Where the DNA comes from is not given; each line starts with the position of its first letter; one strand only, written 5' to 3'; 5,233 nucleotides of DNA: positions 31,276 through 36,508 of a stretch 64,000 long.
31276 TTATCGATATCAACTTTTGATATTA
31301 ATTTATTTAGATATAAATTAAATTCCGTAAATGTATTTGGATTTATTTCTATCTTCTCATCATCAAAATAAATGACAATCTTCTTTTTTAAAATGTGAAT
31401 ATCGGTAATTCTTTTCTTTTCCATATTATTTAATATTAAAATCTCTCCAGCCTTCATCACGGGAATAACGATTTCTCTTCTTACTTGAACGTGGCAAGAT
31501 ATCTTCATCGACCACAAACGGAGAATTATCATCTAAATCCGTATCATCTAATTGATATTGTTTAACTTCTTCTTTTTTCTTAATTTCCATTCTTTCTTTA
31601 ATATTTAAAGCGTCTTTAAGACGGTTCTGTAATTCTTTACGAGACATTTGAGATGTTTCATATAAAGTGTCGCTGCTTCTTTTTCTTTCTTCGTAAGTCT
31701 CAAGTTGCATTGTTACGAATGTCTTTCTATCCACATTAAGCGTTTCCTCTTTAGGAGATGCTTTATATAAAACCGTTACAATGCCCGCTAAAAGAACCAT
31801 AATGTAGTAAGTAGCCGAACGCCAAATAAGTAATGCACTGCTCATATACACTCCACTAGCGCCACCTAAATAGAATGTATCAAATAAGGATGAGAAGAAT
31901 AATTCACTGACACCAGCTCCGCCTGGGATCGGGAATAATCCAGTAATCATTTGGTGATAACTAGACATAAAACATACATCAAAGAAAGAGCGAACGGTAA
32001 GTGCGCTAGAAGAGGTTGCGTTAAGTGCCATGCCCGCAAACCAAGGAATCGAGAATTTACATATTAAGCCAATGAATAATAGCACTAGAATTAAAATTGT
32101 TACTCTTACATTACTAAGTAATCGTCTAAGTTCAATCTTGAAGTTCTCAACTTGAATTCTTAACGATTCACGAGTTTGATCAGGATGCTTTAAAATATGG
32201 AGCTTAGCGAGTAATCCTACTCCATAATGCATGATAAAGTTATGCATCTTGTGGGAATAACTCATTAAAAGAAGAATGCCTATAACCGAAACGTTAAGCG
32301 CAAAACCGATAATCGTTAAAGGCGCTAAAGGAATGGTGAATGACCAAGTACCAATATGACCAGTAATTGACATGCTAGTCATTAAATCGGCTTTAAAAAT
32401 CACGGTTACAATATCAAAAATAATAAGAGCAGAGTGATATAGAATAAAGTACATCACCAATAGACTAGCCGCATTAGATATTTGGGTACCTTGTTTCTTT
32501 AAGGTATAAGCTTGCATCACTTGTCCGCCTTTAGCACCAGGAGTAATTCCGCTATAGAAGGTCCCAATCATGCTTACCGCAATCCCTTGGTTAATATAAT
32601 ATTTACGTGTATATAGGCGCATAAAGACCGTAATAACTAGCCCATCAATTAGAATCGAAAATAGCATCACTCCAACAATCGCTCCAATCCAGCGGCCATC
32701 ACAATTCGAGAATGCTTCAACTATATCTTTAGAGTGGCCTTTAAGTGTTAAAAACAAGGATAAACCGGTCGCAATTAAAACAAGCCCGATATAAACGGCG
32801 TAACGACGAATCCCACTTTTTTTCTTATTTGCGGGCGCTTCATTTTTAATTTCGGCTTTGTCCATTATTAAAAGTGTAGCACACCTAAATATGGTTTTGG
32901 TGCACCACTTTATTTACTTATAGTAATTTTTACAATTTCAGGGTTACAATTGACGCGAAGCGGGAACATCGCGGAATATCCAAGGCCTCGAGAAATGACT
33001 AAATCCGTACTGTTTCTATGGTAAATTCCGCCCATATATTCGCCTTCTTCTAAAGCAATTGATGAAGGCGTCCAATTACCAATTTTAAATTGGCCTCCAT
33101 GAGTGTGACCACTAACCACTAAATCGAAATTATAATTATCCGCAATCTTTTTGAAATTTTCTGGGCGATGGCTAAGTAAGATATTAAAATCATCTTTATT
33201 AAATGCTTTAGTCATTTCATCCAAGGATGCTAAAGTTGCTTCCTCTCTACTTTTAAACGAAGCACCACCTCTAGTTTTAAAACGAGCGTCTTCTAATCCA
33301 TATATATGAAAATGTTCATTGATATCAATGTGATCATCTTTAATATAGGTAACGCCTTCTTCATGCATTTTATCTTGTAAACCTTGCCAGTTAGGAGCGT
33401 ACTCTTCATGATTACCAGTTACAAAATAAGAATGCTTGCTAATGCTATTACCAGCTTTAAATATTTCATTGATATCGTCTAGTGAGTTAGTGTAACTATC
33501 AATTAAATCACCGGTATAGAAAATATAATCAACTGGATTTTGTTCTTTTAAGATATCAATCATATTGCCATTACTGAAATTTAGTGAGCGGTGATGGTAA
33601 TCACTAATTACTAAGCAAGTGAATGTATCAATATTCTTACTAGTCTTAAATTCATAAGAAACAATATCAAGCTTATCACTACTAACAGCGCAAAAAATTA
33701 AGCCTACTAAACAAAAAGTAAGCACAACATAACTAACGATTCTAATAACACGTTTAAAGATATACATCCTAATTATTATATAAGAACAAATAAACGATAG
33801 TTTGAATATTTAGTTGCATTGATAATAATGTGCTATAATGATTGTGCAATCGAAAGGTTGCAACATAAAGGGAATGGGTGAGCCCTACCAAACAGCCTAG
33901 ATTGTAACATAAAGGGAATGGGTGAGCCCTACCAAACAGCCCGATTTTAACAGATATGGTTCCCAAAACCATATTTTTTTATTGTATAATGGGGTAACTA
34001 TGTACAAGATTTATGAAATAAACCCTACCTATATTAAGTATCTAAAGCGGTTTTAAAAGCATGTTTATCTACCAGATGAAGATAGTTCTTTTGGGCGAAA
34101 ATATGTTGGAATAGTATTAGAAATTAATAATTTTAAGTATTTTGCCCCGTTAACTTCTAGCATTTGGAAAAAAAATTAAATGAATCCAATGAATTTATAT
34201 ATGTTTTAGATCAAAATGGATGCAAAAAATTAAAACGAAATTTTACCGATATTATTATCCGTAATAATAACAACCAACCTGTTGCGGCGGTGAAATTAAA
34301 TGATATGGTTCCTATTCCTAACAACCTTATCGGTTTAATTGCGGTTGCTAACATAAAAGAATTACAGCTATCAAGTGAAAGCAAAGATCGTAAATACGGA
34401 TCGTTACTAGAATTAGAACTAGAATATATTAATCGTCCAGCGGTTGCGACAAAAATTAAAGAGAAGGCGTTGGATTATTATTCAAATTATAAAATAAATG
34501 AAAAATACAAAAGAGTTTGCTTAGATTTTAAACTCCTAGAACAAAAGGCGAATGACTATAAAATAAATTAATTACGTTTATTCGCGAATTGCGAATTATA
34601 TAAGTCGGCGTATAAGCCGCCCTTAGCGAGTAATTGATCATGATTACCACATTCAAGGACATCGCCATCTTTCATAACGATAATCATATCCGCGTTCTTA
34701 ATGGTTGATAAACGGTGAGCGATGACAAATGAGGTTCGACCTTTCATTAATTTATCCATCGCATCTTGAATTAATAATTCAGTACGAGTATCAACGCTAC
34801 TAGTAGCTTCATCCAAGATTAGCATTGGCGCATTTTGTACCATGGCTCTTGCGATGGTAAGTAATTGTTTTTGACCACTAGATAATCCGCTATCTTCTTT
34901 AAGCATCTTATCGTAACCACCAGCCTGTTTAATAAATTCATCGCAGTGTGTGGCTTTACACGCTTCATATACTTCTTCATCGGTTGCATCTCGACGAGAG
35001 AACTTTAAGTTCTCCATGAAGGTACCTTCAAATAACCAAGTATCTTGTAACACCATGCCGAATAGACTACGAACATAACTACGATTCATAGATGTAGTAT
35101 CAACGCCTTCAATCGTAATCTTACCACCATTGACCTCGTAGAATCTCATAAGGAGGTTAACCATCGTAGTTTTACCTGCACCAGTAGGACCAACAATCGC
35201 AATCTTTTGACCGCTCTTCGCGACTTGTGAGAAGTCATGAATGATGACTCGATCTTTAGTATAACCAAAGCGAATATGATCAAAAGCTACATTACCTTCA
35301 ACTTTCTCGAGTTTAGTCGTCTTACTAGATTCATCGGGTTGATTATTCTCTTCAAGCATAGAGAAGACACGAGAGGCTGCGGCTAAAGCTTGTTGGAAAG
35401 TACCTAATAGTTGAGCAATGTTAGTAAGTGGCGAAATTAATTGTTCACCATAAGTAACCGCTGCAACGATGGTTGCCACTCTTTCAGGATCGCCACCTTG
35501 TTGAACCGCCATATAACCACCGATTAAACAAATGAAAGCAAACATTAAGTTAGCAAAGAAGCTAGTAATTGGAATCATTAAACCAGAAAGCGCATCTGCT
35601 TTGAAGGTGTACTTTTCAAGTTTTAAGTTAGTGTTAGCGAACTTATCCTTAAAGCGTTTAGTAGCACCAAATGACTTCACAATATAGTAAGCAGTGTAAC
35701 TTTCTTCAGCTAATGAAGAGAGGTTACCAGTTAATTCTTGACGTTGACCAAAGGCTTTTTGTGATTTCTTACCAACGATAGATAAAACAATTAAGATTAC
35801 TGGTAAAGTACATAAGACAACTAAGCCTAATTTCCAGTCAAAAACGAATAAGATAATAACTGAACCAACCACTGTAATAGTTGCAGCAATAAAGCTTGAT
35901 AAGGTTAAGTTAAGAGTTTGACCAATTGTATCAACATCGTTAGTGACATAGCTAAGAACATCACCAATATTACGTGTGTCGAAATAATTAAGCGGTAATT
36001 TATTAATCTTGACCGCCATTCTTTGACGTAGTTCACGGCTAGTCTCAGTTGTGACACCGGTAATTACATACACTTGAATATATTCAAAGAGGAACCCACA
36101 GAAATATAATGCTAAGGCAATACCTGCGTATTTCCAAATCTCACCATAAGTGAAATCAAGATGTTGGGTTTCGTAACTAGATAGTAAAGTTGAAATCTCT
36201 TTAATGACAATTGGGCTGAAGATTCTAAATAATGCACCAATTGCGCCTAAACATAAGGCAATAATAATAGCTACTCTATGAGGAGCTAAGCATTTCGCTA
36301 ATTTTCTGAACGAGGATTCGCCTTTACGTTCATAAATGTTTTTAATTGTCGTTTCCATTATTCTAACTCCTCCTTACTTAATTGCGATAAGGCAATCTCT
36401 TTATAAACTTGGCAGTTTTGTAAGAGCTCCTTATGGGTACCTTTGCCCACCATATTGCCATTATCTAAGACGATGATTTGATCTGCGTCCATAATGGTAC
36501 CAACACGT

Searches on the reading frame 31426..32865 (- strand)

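Call 28: search_protein_families(library=pfam, proteins=[window:31426-32865:-], max_evalue=0.00001)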
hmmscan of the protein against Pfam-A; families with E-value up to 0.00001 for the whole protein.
window:31426-32865:- (479 aa): 1 family
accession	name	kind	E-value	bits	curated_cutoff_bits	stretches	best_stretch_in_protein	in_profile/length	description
PF03706.18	LPG_synthase_TM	-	9.2e-31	107.9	33.4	1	28-359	5-301/302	Lysylphosphatidylglycerol synthase TM region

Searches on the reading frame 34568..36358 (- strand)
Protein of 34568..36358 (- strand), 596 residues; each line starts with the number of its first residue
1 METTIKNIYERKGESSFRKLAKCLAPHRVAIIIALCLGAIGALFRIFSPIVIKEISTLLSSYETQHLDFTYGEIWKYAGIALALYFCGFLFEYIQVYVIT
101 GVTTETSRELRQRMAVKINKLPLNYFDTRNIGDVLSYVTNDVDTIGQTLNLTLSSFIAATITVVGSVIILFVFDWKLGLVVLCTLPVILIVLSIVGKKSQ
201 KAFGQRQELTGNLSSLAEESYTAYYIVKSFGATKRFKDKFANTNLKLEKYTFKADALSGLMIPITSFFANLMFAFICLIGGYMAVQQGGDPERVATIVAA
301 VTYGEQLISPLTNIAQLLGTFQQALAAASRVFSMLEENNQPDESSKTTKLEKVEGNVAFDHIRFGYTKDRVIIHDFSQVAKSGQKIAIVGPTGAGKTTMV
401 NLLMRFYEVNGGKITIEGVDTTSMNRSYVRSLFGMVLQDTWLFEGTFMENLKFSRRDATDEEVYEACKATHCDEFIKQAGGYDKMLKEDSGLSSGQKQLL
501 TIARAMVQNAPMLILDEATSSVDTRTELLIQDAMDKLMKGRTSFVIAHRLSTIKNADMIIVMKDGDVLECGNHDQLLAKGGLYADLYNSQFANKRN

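Call 51: search_protein_families(library=pfam, proteins=[window:34568-36358:-], max_evalue=0.05)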
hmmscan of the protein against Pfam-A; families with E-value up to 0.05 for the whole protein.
window:34568-36358:- (596 aa): 20 families
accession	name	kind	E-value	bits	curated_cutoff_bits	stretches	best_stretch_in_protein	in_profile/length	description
PF00664.28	ABC_membrane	-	5.5e-49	167.7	28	1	31-298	1-264/274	ABC transporter transmembrane region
PF00005.33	ABC_tran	-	1.7e-26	93.9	25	1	376-520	4-137/137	ABC transporter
PF02463.25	SMC_N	-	1.9e-06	27.9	40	1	221-562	108-211/220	RecF/RecN/SMC N terminal domain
PF13604.12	AAA_30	-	0.00015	22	27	1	378-415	12-50/191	AAA domain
PF13401.12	AAA_22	-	0.0004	21.2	27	1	385-430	7-48/130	AAA domain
PF03308.22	MeaB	-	0.0014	18.2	23.1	1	372-502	22-146/273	Methylmalonyl Co-A mutase-associated GTPase MeaB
PF13748.11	ABC_membrane_3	-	0.0038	17.1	27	1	154-208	117-171/237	ABC transporter transmembrane region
PF03266.21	NTPase_1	-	0.0081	16.5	23.9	0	385-436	1-50/168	NTPase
PF03193.22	RsgA_GTPase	-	0.011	16.1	30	1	373-425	97-151/174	RsgA GTPase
PF00448.28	SRP54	-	0.011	15.8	22.7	1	385-421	3-39/196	SRP54-type protein, GTPase domain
PF13191.12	AAA_16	-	0.014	16.3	32.6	1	379-414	19-55/167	AAA ATPase domain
PF03029.23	ATP_bind_1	-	0.015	15.5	27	1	388-428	1-41/240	Conserved hypothetical ATP binding protein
PF02367.23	TsaE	-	0.019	15.4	26.6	1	374-411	12-49/128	Threonylcarbamoyl adenosine biosynthesis protein TsaE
PF19993.5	DO-GTPase2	-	0.021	14.9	27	0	386-404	3-21/226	Double-GTPase 2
PF13476.12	AAA_23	-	0.022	15.8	27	0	375-402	16-38/201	AAA domain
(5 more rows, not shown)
